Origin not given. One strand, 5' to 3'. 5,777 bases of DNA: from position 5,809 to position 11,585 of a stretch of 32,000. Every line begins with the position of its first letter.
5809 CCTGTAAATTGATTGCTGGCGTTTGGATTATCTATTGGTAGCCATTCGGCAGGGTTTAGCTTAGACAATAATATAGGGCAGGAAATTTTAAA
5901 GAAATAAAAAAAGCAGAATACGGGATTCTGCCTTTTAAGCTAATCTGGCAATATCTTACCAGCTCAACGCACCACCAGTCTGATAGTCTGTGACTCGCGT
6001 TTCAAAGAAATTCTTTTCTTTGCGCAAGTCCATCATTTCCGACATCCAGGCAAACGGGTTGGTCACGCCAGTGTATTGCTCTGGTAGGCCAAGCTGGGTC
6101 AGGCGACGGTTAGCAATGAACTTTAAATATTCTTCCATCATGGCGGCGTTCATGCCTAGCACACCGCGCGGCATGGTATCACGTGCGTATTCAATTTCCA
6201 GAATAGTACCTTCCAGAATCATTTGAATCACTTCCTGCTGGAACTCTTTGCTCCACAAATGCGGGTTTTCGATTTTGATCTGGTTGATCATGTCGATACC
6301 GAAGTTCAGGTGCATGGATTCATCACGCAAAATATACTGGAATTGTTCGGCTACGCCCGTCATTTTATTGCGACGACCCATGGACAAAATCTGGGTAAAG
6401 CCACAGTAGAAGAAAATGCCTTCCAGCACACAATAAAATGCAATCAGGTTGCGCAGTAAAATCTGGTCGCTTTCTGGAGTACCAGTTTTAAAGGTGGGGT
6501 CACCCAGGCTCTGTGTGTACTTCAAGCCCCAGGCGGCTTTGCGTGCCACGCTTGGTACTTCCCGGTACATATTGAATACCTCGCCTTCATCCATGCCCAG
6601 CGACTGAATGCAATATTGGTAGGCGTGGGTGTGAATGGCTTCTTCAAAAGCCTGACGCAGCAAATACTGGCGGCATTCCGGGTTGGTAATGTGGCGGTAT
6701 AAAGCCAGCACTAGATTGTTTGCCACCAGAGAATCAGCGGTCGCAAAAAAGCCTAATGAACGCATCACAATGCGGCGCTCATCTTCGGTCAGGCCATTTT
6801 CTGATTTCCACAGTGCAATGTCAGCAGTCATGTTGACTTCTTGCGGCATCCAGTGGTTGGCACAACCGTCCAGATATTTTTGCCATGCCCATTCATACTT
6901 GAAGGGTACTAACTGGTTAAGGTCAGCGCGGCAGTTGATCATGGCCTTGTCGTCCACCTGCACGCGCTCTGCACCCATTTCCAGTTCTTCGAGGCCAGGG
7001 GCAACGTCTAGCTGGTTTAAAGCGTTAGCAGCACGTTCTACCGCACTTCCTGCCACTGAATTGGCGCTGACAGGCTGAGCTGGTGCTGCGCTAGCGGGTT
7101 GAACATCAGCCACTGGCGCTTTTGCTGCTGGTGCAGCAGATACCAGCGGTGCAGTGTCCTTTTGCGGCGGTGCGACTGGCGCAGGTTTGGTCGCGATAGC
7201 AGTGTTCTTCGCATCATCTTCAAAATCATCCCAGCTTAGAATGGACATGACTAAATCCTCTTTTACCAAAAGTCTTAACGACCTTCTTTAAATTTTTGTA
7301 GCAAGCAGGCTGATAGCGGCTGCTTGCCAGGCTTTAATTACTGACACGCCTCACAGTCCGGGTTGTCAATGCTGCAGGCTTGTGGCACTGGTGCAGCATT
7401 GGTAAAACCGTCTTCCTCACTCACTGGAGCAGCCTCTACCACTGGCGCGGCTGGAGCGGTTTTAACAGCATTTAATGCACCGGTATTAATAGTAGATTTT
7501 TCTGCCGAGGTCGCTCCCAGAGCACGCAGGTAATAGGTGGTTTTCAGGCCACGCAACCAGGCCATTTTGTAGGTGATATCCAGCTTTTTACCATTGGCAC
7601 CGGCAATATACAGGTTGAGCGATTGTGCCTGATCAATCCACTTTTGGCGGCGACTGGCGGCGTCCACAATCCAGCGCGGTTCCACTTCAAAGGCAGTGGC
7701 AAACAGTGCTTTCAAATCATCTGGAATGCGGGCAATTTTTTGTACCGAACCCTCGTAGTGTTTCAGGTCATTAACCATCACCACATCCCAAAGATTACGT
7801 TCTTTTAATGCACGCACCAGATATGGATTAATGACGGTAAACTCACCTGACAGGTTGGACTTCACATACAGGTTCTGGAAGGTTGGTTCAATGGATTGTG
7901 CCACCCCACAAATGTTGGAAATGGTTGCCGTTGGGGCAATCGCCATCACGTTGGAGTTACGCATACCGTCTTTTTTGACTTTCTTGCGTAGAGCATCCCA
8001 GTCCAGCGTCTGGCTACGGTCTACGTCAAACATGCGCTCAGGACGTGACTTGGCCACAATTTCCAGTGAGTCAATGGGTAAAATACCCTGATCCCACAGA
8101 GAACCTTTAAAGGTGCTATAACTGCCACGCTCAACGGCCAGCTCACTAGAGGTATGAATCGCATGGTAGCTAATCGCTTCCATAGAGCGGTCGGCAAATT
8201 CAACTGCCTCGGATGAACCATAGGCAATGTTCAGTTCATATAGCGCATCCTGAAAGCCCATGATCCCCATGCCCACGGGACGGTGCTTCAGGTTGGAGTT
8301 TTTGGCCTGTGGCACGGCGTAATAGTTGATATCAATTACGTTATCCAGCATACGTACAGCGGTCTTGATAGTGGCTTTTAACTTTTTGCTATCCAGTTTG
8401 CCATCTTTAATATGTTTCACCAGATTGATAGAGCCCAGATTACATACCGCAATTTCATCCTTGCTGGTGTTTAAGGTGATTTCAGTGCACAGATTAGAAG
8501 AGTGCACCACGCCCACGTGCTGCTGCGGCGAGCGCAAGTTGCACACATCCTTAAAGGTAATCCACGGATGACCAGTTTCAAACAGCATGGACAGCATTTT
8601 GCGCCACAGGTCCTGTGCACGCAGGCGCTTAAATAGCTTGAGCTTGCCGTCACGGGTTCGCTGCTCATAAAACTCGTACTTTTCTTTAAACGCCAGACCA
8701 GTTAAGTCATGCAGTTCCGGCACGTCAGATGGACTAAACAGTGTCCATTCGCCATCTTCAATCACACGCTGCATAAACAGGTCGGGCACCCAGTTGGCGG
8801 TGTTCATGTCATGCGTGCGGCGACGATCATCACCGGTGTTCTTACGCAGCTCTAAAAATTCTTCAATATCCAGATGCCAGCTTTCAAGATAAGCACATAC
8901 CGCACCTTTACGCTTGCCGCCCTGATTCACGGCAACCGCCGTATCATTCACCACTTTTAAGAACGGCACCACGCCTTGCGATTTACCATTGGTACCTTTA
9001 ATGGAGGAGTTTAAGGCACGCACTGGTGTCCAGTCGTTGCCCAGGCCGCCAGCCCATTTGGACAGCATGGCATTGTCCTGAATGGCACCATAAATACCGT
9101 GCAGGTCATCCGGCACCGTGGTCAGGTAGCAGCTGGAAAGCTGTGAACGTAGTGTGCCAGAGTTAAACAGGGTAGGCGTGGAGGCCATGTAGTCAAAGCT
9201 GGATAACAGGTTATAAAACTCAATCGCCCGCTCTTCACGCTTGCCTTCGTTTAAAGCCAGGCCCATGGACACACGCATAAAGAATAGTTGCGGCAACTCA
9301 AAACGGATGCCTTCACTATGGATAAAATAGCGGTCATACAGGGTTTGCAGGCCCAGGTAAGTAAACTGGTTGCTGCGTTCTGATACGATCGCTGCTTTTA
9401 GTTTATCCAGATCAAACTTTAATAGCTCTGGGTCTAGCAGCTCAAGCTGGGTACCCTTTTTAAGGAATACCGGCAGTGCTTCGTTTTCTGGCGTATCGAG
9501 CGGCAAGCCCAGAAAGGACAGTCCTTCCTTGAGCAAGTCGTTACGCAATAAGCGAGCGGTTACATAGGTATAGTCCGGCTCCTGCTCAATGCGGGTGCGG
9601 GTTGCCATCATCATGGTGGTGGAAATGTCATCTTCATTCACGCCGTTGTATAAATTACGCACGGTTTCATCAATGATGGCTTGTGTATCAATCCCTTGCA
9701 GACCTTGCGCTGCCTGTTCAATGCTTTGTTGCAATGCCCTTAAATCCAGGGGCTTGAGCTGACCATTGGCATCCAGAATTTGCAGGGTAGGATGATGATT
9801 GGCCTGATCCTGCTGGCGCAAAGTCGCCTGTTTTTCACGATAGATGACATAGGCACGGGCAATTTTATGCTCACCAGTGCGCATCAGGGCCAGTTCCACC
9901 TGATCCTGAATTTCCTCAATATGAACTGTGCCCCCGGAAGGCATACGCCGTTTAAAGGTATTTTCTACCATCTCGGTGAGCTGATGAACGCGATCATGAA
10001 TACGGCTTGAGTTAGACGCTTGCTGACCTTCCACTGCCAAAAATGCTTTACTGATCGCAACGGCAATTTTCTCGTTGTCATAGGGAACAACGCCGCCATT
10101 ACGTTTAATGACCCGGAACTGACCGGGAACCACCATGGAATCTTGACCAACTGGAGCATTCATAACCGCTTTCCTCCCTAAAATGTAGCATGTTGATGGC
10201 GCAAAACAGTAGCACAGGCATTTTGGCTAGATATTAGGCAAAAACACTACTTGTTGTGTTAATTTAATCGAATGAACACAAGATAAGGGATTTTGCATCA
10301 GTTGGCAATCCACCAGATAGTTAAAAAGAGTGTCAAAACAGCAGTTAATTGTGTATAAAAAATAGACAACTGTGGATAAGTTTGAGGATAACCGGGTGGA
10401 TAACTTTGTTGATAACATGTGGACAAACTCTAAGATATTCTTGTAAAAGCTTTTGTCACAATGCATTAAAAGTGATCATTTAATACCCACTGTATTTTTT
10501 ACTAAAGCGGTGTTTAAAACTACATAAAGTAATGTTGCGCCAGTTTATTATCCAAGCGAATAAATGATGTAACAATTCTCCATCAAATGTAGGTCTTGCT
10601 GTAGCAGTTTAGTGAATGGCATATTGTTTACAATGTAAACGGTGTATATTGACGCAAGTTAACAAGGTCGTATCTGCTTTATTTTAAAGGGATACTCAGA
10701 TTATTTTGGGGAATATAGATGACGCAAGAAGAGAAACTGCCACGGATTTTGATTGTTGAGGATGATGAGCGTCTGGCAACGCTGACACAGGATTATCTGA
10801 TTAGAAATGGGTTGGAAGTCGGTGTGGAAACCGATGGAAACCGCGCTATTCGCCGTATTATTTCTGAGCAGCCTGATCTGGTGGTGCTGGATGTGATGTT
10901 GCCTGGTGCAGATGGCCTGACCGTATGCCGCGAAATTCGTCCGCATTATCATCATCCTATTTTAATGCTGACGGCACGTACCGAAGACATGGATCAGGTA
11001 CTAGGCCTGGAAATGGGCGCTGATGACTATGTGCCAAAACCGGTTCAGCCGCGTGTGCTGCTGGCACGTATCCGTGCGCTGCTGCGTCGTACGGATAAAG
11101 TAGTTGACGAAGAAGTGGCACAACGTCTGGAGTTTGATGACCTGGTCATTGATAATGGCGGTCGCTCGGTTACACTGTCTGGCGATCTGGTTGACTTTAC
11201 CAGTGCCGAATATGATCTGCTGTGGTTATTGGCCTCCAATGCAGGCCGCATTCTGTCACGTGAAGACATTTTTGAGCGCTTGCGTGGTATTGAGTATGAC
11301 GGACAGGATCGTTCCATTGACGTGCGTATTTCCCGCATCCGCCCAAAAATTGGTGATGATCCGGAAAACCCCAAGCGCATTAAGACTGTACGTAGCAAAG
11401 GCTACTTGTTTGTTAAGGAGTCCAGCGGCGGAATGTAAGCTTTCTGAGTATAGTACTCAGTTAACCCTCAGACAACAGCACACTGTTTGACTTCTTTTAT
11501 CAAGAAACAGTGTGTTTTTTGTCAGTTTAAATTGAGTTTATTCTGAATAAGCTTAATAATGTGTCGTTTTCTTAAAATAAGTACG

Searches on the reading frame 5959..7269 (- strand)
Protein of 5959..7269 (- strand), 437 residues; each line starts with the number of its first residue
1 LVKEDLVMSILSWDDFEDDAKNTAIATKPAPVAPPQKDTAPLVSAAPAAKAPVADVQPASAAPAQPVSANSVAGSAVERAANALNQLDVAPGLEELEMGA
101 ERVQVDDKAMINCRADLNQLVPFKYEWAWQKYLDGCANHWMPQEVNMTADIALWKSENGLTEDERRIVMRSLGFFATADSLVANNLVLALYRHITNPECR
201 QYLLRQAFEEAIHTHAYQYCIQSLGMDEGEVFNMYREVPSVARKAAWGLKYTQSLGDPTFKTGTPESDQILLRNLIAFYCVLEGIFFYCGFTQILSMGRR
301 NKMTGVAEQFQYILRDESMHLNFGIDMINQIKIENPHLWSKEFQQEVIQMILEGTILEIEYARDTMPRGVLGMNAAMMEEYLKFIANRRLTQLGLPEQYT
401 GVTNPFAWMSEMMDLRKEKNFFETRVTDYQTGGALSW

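Call 55: search_protein_families(library=pfam, proteins=[window:5959-7269:-], max_evalue=0.001)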
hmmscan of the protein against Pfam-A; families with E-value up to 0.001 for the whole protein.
window:5959-7269:- (437 aa): 1 family
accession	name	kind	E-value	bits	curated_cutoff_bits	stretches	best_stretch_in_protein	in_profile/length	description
PF00268.27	Ribonuc_red_sm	-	4.6e-94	315.4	33.6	1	118-405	2-281/281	Ribonucleotide reductase, small chain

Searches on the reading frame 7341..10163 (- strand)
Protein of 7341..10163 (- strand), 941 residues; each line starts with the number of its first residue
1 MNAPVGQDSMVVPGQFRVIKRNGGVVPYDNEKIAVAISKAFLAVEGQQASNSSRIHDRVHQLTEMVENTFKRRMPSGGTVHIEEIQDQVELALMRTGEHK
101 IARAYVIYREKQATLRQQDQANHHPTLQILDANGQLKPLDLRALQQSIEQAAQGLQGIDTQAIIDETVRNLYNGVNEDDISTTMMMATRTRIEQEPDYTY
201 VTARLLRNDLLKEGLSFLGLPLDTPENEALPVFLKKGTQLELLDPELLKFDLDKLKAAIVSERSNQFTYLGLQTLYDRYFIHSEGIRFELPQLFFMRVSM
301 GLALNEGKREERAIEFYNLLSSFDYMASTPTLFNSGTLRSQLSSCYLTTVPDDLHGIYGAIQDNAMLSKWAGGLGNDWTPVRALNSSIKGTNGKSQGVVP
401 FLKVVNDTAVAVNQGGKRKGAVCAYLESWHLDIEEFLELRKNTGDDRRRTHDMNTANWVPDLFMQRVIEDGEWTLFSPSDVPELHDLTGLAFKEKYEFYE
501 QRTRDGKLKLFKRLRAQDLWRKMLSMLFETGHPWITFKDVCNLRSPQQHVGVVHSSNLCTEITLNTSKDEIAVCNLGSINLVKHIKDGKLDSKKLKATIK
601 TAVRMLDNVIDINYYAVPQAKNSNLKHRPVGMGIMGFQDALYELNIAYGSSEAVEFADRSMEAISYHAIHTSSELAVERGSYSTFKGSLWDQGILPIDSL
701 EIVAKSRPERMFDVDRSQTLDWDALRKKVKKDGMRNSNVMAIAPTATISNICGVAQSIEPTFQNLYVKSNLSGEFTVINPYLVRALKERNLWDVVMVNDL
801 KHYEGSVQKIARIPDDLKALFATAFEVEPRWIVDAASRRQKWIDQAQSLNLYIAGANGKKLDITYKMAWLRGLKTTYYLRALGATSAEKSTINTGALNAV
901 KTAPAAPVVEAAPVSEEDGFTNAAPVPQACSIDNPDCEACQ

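Call 55: search_protein_families(library=pfam, proteins=[window:7341-10163:-], max_evalue=0.001)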
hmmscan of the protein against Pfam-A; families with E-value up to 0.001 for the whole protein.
window:7341-10163:- (941 aa): 3 families
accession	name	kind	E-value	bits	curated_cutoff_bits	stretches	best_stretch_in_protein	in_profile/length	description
PF02867.20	Ribonuc_red_lgC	-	2.7e-195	650.4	23.9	1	343-879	1-523/523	Ribonucleotide reductase, barrel domain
PF03477.21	ATP-cone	-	1.4e-24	86.8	25.8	2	17-112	2-86/88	ATP cone domain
PF00317.26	Ribonuc_red_lgN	-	1.5e-23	83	28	1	266-337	2-74/77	Ribonucleotide reductase, all-alpha domain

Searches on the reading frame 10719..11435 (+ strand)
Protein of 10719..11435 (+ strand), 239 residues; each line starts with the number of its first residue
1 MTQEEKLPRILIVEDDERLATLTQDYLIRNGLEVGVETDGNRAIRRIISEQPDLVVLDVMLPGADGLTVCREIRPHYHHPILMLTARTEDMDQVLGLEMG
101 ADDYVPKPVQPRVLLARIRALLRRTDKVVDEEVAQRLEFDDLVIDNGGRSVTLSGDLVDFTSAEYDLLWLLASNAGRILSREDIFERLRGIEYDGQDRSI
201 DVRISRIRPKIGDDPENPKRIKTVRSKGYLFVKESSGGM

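Call 55: search_protein_families(library=pfam, proteins=[window:10719-11435:+], max_evalue=0.001)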
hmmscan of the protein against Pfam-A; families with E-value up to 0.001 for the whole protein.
window:10719-11435:+ (239 aa): 2 families
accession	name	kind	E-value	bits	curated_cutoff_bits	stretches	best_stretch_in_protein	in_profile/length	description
PF00072.30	Response_reg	-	2.9e-26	92.2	30.2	1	10-119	1-111/111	Response regulator receiver domain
PF00486.34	Trans_reg_C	-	1.5e-24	86.3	26.2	1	158-231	4-77/77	Transcriptional regulatory protein, C terminal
